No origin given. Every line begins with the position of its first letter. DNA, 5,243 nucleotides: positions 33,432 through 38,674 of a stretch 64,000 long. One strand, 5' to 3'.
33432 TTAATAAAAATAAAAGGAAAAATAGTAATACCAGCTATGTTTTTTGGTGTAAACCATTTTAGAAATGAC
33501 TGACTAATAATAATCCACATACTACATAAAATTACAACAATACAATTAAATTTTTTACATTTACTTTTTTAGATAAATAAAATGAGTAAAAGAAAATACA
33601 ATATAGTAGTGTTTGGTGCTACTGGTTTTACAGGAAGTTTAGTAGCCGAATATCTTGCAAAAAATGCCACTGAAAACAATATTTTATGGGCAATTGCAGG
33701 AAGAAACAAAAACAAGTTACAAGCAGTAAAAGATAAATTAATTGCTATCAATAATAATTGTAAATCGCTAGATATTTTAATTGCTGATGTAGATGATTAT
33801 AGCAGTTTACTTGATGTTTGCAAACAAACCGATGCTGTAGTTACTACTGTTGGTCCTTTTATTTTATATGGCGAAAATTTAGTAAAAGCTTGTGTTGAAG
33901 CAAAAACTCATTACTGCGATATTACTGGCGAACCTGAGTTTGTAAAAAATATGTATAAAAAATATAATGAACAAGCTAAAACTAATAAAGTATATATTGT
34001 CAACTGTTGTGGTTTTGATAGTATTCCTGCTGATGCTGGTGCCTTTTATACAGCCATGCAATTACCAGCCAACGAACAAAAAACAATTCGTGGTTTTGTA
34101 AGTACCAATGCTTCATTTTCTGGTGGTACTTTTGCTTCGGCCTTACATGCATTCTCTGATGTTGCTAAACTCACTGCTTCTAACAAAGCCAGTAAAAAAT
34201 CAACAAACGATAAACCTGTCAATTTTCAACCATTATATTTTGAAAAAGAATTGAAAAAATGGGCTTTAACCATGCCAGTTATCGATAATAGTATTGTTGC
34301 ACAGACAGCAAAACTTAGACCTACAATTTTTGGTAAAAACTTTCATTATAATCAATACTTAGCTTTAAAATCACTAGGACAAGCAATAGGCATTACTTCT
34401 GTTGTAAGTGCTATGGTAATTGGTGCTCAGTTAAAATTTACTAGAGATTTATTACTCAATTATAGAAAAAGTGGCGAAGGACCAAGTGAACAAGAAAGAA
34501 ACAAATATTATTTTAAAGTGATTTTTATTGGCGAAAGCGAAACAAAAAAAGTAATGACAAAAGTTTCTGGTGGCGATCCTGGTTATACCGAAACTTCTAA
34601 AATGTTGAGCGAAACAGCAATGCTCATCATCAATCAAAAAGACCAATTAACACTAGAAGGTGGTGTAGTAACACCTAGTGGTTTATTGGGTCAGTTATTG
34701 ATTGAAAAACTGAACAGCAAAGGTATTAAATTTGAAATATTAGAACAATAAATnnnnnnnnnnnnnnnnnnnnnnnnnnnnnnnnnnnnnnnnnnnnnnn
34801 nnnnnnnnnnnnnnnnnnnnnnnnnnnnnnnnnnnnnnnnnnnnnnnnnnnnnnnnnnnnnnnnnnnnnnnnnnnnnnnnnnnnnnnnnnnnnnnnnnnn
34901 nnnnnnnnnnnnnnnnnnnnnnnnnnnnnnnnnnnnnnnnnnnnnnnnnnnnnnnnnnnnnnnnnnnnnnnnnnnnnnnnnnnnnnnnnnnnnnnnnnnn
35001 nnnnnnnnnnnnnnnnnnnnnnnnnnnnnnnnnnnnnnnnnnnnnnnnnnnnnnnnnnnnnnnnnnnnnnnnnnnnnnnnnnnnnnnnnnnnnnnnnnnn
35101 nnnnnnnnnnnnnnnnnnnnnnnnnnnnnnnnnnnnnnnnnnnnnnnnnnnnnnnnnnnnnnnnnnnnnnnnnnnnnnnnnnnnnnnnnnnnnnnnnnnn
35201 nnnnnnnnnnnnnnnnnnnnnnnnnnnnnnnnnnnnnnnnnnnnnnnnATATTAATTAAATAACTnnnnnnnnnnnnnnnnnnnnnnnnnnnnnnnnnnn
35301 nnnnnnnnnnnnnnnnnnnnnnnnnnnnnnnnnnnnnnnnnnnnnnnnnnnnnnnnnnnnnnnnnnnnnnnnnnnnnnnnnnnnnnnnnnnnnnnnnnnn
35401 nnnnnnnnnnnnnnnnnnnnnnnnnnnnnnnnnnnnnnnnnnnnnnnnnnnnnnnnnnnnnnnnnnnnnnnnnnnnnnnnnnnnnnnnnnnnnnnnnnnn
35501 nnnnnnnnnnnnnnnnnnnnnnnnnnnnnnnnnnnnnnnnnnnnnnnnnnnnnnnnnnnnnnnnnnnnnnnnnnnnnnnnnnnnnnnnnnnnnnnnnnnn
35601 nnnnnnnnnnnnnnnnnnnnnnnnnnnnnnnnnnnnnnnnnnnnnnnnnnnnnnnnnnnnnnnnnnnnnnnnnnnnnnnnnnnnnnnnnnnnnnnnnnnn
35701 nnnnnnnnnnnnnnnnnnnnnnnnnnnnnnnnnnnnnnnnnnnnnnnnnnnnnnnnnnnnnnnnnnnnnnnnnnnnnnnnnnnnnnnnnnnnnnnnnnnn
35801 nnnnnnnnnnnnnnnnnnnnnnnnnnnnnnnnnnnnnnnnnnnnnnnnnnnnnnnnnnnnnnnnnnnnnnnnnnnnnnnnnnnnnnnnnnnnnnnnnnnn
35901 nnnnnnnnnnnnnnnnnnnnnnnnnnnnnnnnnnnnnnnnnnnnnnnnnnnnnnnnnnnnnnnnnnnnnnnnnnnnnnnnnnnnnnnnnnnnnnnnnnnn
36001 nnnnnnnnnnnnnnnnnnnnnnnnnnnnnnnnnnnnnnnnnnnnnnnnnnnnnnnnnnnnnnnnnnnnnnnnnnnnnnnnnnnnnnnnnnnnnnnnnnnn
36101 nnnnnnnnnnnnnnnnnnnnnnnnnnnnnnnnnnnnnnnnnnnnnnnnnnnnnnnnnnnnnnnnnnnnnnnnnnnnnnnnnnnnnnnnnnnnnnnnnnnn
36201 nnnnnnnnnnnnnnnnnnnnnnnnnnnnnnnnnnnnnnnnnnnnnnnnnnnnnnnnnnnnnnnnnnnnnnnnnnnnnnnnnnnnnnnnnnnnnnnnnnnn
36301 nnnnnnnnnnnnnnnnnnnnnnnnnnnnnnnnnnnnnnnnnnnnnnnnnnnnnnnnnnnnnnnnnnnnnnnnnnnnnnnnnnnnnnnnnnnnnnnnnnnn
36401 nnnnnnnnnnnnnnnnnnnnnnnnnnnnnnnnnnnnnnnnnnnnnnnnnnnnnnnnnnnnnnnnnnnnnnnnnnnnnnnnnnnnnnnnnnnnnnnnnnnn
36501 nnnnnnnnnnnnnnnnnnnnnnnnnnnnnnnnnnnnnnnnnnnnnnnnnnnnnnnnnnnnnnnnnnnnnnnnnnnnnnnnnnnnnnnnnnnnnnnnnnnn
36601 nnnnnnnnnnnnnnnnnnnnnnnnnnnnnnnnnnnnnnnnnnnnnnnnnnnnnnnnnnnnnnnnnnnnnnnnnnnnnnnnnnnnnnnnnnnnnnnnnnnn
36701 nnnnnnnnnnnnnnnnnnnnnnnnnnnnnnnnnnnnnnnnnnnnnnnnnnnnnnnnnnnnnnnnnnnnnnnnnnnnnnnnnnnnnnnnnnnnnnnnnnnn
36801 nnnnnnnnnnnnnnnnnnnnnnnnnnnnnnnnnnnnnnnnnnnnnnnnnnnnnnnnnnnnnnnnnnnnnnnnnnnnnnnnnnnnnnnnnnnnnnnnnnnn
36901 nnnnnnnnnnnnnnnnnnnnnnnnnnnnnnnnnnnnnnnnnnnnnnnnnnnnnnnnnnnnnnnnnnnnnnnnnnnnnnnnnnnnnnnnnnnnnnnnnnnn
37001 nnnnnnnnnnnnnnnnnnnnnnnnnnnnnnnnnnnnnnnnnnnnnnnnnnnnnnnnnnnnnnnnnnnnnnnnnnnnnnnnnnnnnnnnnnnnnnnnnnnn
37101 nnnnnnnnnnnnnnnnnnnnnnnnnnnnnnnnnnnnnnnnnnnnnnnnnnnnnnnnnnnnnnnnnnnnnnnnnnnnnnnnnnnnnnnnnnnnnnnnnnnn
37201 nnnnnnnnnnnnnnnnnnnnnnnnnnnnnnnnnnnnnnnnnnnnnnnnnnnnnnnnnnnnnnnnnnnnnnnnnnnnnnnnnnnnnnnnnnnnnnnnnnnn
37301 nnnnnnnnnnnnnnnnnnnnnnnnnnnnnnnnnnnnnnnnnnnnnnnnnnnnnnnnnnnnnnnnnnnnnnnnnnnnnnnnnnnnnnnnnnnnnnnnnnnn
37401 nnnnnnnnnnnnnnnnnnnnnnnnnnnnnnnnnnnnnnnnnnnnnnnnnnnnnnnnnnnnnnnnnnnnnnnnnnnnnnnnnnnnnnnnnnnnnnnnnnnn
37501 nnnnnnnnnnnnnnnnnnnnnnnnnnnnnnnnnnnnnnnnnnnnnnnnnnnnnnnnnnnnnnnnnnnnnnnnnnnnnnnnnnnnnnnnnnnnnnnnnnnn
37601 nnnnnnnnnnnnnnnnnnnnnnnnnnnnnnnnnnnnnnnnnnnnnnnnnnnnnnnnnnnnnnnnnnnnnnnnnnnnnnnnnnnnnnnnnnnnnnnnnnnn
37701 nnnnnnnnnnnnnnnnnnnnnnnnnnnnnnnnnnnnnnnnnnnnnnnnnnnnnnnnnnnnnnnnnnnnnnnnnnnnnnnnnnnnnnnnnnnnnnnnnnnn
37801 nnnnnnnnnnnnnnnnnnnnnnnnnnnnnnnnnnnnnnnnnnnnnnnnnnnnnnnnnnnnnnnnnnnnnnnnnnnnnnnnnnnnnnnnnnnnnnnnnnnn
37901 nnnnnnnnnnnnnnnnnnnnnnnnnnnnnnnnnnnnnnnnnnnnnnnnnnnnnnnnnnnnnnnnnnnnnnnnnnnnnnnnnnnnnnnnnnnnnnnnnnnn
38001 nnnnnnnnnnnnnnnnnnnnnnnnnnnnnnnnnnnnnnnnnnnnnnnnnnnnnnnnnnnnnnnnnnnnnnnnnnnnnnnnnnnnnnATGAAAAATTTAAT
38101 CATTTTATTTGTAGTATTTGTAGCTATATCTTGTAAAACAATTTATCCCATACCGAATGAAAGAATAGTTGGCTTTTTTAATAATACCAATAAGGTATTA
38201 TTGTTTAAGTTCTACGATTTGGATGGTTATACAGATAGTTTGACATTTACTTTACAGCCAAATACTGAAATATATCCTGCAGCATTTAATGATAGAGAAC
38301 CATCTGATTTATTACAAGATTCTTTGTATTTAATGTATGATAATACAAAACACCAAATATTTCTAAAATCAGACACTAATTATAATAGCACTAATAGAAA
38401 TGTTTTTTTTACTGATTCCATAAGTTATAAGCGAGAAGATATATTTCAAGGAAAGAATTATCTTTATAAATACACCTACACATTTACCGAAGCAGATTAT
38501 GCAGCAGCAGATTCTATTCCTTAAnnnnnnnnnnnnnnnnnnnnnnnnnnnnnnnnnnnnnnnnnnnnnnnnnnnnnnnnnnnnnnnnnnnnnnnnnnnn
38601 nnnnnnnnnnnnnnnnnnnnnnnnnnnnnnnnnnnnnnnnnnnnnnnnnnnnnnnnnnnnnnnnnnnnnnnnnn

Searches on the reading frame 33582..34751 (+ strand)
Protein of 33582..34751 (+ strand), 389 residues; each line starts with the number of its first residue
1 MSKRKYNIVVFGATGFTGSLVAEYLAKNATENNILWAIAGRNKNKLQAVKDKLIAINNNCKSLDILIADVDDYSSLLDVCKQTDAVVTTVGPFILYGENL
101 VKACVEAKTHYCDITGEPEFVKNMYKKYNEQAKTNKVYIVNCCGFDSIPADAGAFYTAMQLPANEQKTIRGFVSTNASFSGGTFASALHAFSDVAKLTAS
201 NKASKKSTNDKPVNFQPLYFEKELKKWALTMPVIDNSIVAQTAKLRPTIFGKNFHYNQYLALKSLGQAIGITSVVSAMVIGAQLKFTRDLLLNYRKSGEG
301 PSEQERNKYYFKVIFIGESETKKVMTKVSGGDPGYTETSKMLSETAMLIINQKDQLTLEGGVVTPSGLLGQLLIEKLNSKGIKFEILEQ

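Call 7: search_protein_families(library=pfam, proteins=[window:33582-34751:+], max_evalue=0.01)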
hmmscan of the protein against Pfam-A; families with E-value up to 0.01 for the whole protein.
window:33582-34751:+ (389 aa): 4 families
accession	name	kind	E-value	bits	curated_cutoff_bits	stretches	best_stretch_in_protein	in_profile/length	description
PF03435.24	Sacchrp_dh_NADP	-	1.8e-17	64.3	25.1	1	8-140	1-129/129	Saccharopine dehydrogenase NADP binding domain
PF05368.20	NmrA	-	1.3e-05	25.4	27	1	5-108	2-98/298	NmrA-like family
PF01370.27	Epimerase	-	8.2e-05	22.6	20.9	1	8-90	1-72/240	NAD dependent epimerase/dehydratase family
PF13460.12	NAD_binding_10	-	0.00024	21.5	27.2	1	12-106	1-83/184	NAD(P)H-binding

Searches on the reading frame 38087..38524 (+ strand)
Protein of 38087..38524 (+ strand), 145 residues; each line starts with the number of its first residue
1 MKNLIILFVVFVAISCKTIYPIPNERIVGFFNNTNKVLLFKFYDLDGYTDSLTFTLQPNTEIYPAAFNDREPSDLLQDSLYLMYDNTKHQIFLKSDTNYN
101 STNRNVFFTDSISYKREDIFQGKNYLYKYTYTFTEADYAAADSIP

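Call 7: search_protein_families(library=pfam, proteins=[window:38087-38524:+], max_evalue=0.01)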
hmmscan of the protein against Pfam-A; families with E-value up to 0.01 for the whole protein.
window:38087-38524:+ (145 aa): 0 families

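Call 8: search_protein_families(library=ncbifam, proteins=[window:38087-38524:+], max_evalue=0.01)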
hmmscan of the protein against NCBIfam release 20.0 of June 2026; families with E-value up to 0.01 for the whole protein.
window:38087-38524:+ (145 aa): 0 families

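Call 81: predict_structure(alignment_id=A3)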
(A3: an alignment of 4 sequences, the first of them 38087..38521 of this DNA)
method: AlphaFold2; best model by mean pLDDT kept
length: 145 residues; sequences in the alignment: 4
mean_pLDDT: 49.6   pTM: 0.45
mean pLDDT of the five models: 49.6, 42.6, 41.0, 40.0, 36.8
residues with pLDDT >= 90: 0; 70-90: 18; 50-70: 49; < 50: 78
segments of 3 or more residues with pLDDT < 50: 10-76, 98-105
pLDDT, mean of each block of 10 residues (from residue 1): 54 38 44 39 31 30 37 48 65 53 47 67 71 68 54
secondary structure, 60 per line:
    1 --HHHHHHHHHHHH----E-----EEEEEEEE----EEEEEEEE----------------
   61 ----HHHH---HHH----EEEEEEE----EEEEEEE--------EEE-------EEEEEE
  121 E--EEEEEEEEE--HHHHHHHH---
elements in order: H3-14 E25-32 E37-44 H65-68 E79-85 E90-96 E105-107 E115-121 E124-132 H135-142

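Call 97: search_protein_families(library=padloc, proteins=[window:38087-38521:+], max_evalue=0.01)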
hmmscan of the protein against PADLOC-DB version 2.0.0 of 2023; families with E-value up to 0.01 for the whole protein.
window:38087-38521:+ (145 aa): 0 families

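Call 98: search_protein_families(library=phrogs, proteins=[window:38087-38521:+], max_evalue=0.01)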
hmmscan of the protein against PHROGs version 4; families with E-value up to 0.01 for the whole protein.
window:38087-38521:+ (145 aa): 0 families
